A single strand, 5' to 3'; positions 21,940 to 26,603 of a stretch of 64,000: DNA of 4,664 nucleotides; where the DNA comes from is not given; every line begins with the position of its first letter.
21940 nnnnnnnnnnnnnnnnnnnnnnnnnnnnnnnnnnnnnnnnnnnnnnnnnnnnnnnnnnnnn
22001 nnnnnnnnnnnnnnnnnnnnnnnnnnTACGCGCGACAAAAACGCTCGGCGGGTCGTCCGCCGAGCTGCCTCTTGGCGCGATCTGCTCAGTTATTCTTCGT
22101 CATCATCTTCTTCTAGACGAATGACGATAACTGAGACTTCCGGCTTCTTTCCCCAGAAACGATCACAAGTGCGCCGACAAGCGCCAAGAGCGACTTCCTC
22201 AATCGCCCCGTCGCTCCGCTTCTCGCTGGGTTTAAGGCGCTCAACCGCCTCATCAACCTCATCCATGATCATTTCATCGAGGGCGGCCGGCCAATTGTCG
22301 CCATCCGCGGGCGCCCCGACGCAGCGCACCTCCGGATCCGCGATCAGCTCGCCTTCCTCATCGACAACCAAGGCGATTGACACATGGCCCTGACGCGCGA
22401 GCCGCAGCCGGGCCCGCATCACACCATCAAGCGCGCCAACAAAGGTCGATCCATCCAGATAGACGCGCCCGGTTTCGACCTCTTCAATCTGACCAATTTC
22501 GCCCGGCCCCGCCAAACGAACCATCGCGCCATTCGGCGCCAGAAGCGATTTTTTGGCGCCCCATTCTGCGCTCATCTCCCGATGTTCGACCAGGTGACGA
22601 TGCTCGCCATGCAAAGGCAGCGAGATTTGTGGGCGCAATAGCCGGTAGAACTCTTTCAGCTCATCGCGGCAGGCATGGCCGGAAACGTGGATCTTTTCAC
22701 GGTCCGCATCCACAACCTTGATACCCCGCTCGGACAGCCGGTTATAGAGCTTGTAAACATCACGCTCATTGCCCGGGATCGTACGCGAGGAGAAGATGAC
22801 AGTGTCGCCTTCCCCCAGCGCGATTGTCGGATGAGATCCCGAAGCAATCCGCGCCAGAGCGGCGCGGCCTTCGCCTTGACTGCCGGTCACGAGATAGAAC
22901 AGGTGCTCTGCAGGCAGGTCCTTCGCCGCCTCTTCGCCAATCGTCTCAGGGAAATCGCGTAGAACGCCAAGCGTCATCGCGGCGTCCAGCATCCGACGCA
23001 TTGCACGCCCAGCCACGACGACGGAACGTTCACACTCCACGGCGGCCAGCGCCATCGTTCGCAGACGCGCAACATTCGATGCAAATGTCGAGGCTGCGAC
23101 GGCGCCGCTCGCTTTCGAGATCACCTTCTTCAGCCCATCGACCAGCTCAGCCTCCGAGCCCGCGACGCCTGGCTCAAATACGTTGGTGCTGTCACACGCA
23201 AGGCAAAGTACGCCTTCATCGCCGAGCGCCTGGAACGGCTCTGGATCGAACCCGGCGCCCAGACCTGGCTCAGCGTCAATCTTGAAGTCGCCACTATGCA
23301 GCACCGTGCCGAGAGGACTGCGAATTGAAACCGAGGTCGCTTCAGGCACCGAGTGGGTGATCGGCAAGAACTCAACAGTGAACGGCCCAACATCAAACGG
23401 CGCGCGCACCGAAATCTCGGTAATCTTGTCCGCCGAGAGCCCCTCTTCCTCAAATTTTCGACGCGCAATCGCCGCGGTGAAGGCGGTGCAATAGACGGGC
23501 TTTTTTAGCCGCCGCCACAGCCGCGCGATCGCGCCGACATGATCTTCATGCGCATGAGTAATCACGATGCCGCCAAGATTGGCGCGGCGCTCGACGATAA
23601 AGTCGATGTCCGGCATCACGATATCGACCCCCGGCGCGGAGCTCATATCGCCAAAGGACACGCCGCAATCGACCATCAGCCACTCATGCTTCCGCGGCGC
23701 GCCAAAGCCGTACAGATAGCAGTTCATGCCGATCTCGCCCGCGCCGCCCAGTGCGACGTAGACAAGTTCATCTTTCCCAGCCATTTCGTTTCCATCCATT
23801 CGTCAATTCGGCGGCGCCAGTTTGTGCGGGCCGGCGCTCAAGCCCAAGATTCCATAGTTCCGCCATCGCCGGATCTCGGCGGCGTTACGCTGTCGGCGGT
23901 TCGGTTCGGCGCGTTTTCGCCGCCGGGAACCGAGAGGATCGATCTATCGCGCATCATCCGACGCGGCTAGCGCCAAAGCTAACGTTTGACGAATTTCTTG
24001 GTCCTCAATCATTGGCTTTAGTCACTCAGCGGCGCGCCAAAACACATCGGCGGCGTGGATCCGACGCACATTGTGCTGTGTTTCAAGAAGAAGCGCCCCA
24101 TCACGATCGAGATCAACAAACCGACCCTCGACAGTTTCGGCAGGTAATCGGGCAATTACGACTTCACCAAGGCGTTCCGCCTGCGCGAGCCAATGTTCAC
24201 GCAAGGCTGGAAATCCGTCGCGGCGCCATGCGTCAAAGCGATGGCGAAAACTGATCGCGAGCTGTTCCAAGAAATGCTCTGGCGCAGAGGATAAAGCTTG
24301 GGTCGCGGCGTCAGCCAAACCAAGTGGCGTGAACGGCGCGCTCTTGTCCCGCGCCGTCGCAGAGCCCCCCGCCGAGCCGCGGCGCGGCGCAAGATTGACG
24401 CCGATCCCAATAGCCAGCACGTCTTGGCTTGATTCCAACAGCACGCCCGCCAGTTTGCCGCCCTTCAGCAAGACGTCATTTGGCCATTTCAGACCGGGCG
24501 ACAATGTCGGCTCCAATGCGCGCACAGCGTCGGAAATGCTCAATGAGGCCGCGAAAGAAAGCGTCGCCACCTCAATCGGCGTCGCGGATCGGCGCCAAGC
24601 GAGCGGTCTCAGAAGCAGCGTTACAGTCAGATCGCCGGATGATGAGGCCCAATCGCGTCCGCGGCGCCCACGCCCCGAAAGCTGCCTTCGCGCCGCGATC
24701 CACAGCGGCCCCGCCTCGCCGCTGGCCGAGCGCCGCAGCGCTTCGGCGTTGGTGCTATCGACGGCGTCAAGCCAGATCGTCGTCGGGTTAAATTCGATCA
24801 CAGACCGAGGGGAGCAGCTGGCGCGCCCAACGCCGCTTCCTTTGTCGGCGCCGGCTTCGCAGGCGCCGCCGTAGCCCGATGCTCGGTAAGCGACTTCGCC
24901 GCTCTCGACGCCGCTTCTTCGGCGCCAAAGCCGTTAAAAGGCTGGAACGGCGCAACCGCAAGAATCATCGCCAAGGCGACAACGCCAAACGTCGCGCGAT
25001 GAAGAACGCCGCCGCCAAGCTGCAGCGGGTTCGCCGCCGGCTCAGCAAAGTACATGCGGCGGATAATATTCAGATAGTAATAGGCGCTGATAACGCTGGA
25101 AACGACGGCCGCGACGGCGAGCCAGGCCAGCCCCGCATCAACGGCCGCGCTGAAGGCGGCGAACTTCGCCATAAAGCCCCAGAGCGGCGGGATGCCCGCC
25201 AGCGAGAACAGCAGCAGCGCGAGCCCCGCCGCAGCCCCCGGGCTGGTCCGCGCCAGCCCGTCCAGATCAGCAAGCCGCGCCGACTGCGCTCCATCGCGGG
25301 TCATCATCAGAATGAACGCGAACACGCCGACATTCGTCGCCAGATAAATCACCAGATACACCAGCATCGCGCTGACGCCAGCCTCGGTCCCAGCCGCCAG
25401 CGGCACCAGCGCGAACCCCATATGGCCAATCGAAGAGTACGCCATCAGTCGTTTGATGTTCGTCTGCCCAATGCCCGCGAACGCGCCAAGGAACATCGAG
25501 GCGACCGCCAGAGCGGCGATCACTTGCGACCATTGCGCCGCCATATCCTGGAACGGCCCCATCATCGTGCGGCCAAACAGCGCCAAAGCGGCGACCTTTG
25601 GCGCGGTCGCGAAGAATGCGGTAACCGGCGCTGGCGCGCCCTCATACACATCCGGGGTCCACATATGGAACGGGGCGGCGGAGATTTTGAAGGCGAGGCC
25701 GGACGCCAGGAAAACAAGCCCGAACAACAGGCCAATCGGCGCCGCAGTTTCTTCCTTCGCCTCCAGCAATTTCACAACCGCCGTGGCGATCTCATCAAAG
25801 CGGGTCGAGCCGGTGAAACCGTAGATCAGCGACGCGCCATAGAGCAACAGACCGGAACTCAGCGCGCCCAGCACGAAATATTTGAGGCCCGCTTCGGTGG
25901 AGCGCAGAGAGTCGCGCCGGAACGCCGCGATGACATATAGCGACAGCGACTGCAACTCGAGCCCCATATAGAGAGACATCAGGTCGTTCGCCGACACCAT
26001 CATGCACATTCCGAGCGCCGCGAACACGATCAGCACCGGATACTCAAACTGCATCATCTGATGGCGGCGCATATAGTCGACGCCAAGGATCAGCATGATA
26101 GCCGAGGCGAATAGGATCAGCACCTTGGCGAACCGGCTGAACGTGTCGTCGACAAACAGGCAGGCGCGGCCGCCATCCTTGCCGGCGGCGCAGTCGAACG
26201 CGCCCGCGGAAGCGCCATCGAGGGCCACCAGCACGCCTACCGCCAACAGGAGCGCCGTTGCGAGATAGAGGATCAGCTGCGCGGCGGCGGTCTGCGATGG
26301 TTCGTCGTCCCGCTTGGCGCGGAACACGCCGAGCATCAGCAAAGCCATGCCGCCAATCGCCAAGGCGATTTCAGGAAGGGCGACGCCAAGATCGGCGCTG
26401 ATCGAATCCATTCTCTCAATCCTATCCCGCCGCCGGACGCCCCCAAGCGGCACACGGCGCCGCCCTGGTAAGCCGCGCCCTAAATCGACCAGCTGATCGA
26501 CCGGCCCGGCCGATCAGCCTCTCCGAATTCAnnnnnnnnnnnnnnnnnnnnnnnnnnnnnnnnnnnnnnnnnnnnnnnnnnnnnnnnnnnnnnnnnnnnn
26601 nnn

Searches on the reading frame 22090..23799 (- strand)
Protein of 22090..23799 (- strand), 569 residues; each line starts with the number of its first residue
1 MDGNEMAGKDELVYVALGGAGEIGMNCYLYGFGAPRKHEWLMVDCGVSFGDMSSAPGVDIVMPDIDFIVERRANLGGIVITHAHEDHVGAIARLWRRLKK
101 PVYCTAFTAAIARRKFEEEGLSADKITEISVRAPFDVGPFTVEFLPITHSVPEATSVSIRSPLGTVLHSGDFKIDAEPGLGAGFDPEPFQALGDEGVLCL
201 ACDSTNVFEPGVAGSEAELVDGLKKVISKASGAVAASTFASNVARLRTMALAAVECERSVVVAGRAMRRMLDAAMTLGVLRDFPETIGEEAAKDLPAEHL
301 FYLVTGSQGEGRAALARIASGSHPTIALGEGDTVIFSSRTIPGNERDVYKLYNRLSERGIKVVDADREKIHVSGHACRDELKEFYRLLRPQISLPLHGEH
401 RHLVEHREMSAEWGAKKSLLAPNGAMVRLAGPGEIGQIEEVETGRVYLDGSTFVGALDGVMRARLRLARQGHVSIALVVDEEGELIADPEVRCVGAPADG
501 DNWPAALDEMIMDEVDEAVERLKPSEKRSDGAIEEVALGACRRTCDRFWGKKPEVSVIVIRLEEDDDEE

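Call 9: search_protein_families(library=pfam, proteins=[window:22090-23799:-], max_evalue=0.01)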
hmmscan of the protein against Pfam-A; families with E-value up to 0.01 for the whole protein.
window:22090-23799:- (569 aa): 5 families
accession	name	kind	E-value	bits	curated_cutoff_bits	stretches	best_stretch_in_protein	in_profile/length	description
PF22505.1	RNase_J_b_CASP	-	3.1e-34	117.9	27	1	234-355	4-126/126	Ribonuclease J, beta-CASP domain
PF00753.33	Lactamase_B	-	9.3e-15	55.5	22.7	1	26-183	7-161/196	Metallo-beta-lactamase superfamily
PF17770.6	RNase_J_C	-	5.9e-13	50.1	23.8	1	460-561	1-101/102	Ribonuclease J C-terminal domain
PF12706.13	Lactamase_B_2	-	2.3e-12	47.4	27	1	40-175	2-147/200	Beta-lactamase superfamily domain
PF07521.17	RMMBL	-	2.3e-10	40.7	21.6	1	363-409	4-51/63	Zn-dependent metallo-hydrolase RNA specificity domain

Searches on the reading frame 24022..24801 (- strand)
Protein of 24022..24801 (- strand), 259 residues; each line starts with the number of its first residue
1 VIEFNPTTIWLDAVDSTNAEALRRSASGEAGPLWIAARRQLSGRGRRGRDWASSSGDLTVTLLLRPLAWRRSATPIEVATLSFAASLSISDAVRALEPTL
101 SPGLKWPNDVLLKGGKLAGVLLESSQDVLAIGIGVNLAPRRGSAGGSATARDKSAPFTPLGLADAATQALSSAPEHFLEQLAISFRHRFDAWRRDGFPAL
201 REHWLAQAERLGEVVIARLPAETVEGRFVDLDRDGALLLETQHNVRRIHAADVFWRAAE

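Call 9: search_protein_families(library=pfam, proteins=[window:24022-24801:-], max_evalue=0.01)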
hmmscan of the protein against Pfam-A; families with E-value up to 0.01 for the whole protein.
window:24022-24801:- (259 aa): 3 families
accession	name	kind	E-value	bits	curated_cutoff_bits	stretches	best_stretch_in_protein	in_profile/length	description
PF03099.24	BPL_LplA_LipB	-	1.1e-14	54.9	21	1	15-131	6-128/133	Biotin/lipoate A/B protein ligase family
PF02237.23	BPL_C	-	1.7e-09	37.9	21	1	211-254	2-46/48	Biotin protein ligase C terminal domain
PF16917.10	BPL_LplA_LipB_2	-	0.0012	18.9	27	1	79-205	58-182/183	Biotin/lipoate A/B protein ligase family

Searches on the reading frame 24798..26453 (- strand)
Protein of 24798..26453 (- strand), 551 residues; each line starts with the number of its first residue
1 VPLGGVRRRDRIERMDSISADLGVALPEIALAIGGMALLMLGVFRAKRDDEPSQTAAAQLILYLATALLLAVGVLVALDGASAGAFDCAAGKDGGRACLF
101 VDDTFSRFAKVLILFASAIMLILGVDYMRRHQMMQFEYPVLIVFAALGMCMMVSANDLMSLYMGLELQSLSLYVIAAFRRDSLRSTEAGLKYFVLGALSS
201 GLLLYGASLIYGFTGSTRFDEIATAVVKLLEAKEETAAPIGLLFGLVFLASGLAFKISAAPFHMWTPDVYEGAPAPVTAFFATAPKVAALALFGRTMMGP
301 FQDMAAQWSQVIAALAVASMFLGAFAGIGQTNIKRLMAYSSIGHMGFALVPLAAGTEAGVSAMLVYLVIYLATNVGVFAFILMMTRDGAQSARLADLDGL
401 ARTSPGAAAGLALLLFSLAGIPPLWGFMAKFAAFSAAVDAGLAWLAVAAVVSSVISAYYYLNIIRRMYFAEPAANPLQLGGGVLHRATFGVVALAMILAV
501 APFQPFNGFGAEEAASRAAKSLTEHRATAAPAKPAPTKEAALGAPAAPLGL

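Call 9: search_protein_families(library=pfam, proteins=[window:24798-26453:-], max_evalue=0.01)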
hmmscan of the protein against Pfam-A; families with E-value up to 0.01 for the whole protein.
window:24798-26453:- (551 aa): 1 family
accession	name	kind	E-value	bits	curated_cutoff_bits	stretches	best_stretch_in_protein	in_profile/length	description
PF00361.26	Proton_antipo_M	-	7.1e-84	281.9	21.5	1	155-456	1-294/294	NADH:quinone oxidoreductase/Mrp antiporter, TM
